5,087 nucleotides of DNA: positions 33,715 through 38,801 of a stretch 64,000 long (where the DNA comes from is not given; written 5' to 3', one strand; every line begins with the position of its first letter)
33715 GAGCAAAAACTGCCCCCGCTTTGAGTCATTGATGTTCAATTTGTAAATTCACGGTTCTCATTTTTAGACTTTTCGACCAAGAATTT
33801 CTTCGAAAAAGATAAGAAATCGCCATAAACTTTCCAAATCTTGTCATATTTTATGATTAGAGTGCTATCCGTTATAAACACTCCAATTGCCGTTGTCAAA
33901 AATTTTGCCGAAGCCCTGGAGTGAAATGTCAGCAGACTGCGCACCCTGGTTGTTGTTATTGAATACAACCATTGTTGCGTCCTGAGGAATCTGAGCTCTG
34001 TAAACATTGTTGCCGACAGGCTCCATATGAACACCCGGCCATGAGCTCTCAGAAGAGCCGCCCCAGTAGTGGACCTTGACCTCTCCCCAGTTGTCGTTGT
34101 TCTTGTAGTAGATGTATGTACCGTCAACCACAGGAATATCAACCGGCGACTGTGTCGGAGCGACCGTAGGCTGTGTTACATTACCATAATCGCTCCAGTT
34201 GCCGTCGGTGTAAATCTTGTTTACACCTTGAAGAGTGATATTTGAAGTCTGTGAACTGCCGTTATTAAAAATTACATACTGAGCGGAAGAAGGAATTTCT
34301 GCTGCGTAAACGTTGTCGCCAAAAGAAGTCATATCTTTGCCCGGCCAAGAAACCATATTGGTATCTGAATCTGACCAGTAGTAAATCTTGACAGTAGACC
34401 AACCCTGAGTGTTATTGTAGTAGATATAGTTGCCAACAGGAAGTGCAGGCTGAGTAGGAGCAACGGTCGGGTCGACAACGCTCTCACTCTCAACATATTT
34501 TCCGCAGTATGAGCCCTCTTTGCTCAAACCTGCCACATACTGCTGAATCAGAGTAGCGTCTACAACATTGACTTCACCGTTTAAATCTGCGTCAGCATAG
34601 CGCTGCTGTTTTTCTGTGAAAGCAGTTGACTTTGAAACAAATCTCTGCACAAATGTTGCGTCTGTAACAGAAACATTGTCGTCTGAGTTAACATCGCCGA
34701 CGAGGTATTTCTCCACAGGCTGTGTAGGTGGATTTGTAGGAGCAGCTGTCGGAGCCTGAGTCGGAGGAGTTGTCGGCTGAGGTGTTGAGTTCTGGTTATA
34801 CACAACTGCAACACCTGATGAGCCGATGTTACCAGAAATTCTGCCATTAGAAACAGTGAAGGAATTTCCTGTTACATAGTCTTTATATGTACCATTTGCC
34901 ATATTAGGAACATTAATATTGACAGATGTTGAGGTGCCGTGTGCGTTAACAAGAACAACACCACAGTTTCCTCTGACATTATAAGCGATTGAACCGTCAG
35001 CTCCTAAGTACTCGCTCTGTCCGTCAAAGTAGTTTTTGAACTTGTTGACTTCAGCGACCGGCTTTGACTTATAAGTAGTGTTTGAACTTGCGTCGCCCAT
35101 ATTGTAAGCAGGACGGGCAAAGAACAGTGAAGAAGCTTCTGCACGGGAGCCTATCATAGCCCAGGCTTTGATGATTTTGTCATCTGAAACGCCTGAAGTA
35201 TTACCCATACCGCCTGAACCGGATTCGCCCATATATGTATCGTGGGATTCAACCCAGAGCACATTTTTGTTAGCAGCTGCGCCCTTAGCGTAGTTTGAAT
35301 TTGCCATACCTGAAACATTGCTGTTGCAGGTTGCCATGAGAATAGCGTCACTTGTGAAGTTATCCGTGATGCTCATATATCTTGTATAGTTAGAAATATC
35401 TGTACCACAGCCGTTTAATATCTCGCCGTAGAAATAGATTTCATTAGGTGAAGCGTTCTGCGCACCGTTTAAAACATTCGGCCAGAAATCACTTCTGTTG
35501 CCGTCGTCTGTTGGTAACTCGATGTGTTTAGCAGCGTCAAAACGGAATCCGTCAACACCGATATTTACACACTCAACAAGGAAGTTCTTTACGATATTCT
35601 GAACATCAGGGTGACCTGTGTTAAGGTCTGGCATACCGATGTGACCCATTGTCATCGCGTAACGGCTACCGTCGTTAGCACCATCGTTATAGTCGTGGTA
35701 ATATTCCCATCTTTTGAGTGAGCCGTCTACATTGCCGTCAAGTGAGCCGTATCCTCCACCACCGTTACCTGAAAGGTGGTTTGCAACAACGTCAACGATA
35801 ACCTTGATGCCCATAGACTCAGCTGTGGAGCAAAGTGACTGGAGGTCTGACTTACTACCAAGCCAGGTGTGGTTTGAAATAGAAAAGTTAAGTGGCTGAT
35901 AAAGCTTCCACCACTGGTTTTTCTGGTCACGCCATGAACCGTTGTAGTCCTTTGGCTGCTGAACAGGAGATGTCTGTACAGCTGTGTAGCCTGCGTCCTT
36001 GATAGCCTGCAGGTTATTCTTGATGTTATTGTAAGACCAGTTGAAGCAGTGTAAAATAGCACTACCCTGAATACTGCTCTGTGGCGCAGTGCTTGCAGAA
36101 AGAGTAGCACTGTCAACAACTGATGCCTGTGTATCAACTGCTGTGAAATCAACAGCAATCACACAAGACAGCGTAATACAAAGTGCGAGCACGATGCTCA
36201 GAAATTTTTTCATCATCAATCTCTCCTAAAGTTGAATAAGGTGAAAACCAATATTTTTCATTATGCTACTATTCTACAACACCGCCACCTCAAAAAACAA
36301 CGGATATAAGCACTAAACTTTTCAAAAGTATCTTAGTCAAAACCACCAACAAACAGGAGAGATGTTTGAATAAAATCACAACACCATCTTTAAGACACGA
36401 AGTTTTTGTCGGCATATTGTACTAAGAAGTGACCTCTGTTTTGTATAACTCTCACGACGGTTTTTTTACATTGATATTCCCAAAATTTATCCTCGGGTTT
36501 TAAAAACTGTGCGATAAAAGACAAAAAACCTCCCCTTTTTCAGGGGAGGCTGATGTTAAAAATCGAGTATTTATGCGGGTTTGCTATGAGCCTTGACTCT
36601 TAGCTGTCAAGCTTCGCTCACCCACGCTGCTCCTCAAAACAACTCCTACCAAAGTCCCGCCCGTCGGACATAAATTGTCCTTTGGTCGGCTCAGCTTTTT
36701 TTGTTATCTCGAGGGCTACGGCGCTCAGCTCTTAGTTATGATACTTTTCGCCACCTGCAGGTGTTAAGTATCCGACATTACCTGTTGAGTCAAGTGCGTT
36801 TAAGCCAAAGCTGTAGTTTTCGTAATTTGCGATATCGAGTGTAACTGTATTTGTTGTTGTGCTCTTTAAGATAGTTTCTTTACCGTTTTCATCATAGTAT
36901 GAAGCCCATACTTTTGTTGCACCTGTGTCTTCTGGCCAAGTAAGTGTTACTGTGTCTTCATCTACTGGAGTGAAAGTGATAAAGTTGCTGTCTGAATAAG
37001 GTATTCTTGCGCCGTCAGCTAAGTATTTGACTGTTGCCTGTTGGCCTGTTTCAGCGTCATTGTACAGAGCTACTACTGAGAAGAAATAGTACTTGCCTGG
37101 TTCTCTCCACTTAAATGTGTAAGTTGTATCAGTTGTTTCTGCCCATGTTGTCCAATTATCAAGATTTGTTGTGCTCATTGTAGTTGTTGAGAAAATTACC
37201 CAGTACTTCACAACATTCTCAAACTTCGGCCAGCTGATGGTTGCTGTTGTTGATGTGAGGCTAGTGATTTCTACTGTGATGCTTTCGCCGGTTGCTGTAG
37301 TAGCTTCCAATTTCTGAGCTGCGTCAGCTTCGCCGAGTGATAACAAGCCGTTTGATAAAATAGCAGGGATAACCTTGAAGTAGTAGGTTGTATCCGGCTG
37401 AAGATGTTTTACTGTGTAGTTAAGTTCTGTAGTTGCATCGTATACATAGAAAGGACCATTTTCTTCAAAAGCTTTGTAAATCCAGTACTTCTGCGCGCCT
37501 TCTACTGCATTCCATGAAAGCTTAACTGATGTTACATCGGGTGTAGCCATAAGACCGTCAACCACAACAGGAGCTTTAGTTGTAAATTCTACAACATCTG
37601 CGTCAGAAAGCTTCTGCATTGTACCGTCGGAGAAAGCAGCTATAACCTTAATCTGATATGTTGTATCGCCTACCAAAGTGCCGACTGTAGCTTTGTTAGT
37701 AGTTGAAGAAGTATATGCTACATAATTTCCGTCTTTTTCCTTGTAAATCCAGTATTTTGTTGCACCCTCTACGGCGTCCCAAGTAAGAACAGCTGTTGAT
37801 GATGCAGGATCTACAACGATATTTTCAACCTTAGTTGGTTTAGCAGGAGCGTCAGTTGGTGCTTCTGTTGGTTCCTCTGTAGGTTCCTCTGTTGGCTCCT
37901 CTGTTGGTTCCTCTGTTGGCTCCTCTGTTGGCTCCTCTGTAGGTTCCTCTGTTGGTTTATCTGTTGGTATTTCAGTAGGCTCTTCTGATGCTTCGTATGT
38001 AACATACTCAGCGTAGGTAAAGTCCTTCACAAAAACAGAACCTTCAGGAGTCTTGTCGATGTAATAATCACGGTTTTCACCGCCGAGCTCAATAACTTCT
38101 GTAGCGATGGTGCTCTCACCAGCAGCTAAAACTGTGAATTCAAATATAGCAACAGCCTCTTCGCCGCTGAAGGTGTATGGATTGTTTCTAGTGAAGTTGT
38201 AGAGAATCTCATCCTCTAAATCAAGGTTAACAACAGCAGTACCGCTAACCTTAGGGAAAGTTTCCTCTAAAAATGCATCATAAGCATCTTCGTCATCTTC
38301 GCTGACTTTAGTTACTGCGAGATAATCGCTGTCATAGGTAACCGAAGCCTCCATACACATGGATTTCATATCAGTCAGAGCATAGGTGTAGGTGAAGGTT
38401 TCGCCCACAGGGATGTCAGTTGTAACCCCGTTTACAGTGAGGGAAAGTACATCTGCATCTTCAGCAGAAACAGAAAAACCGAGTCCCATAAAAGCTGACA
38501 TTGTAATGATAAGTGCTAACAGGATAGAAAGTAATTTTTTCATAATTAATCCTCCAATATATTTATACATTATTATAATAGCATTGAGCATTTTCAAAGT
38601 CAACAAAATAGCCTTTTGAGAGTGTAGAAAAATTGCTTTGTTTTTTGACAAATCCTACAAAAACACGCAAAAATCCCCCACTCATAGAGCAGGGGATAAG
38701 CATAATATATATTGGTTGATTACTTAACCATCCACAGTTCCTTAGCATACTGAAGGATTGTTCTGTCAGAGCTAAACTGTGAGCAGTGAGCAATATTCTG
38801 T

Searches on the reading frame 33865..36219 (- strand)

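Call 9: search_protein_families(library=pfam, proteins=[window:33865-36219:-], max_evalue=0.001)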
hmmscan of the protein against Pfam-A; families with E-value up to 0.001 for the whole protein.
window:33865-36219:- (784 aa): 3 families
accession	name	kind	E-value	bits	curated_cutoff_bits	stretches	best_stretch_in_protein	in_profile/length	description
PF16738.10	CBM26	-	3.6e-32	110.8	28.1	2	599-662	1-69/70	Starch-binding module 26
PF00128.31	Alpha-amylase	-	1.1e-16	61.6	22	1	66-296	21-272/446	Alpha amylase, catalytic domain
PF00404.24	Dockerin_1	-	9.7e-11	42.1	22.9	1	508-562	2-56/57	Dockerin type I domain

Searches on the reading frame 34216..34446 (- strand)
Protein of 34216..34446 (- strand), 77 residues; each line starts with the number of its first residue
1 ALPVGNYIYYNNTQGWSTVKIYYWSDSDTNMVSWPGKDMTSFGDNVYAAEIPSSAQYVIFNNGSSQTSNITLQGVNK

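Call 91: search_solved_structures(query=window:34216-34446:-, max_evalue=0.01, show_alignments=5)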
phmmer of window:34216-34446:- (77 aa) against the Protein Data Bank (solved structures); distinct sequences matched with E-value up to 0.01: 4.
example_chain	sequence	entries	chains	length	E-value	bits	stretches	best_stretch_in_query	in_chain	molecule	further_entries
9qf9_A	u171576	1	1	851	3.1e-39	135.7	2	4-76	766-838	Ruminococcus bromii Amy16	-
9qf8_A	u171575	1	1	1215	1.7e-13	53.9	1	10-75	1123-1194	Ruminococcus bromii Amy10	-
9qf3_A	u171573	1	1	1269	0.00012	25.8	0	18-71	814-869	Ruminococcus bromii Amy4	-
7uwu_A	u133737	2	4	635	0.00033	24.4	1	5-65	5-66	Starch Adherence System protein 6 (Sas6)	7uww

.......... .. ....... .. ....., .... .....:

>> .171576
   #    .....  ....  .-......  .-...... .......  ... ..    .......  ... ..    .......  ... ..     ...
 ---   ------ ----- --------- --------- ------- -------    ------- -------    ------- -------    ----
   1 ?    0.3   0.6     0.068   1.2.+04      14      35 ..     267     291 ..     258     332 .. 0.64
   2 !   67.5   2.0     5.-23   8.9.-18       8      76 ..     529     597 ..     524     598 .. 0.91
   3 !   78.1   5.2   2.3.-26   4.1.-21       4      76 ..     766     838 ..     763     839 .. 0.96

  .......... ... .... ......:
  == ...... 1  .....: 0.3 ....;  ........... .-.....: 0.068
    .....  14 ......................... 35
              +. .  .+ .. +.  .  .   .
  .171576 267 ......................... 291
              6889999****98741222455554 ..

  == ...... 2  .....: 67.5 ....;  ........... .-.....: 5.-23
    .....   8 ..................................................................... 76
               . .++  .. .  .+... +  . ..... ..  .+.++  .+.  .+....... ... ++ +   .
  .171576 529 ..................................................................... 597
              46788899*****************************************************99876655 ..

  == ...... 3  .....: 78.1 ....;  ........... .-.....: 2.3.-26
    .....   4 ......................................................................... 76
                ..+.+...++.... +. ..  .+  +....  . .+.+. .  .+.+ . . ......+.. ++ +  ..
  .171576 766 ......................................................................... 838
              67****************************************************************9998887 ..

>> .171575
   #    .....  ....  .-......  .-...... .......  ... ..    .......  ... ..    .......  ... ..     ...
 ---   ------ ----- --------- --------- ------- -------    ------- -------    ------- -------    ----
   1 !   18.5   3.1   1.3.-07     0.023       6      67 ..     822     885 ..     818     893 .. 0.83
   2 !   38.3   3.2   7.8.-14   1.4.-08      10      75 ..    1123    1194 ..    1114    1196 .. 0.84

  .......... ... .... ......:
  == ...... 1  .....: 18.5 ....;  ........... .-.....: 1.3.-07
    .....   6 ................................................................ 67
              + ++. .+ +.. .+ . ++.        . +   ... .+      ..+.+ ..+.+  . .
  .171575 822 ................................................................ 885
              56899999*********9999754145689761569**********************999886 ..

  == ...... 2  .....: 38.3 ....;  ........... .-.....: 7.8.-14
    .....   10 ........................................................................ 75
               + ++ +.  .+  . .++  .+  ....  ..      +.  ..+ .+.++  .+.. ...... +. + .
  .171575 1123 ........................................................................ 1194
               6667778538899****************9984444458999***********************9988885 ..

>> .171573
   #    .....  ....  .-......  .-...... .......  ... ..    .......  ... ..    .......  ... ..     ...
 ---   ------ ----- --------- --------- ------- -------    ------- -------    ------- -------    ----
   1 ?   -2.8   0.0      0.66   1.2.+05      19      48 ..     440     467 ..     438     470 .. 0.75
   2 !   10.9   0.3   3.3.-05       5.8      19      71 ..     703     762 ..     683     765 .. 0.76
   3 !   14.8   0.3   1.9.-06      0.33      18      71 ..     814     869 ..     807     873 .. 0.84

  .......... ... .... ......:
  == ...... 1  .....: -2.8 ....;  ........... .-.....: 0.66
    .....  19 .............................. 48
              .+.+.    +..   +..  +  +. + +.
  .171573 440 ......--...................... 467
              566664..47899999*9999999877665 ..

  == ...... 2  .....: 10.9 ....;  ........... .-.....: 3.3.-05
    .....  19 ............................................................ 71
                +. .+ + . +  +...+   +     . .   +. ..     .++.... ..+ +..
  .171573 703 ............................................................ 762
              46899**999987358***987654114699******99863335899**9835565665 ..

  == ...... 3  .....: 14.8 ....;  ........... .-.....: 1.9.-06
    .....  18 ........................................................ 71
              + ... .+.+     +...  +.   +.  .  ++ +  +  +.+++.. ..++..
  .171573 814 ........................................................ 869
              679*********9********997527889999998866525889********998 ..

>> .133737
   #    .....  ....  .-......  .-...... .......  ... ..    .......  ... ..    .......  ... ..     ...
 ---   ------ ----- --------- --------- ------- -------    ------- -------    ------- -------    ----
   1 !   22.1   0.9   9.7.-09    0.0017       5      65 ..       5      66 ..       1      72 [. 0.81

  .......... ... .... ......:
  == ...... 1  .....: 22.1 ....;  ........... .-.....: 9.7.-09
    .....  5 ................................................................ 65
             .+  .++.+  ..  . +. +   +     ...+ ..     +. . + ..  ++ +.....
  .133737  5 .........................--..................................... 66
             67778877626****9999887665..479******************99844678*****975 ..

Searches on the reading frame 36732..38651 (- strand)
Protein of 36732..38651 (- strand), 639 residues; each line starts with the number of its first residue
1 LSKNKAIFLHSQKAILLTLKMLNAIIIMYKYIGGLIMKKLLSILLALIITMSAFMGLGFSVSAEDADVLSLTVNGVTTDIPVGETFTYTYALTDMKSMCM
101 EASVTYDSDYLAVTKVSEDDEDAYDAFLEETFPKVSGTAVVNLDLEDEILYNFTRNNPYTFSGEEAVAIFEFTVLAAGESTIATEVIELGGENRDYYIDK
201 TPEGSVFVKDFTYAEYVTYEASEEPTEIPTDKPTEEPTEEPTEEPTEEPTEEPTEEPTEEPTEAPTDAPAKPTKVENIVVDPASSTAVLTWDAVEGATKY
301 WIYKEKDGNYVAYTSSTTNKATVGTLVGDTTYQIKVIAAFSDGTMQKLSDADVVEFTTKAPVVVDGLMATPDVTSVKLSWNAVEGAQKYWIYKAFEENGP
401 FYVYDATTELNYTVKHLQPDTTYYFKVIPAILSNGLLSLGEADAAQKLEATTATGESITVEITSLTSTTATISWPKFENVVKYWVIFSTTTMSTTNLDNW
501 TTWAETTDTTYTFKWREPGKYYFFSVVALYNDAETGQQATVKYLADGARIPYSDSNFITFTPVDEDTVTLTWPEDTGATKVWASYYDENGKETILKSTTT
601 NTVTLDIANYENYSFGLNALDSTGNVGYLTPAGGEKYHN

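Call 9: search_protein_families(library=pfam, proteins=[window:36732-38651:-], max_evalue=0.001)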
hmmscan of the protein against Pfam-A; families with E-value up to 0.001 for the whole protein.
window:36732-38651:- (639 aa): 4 families
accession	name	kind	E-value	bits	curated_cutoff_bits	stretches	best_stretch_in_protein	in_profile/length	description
PF04886.17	PT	-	6e-13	48.6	26.2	2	220-255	1-36/36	PT disordered repeat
PF00041.27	fn3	-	6.9e-11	42.6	25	0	275-343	3-72/84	Fibronectin type III domain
PF21910.2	GH85_C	-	0.00026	21.8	27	0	276-320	7-52/95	GH85 endohexosaminidases, C-terminal domain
PF16656.11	Pur_ac_phosph_N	-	0.0005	21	30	0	405-427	56-78/93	Purple acid Phosphatase, N-terminal domain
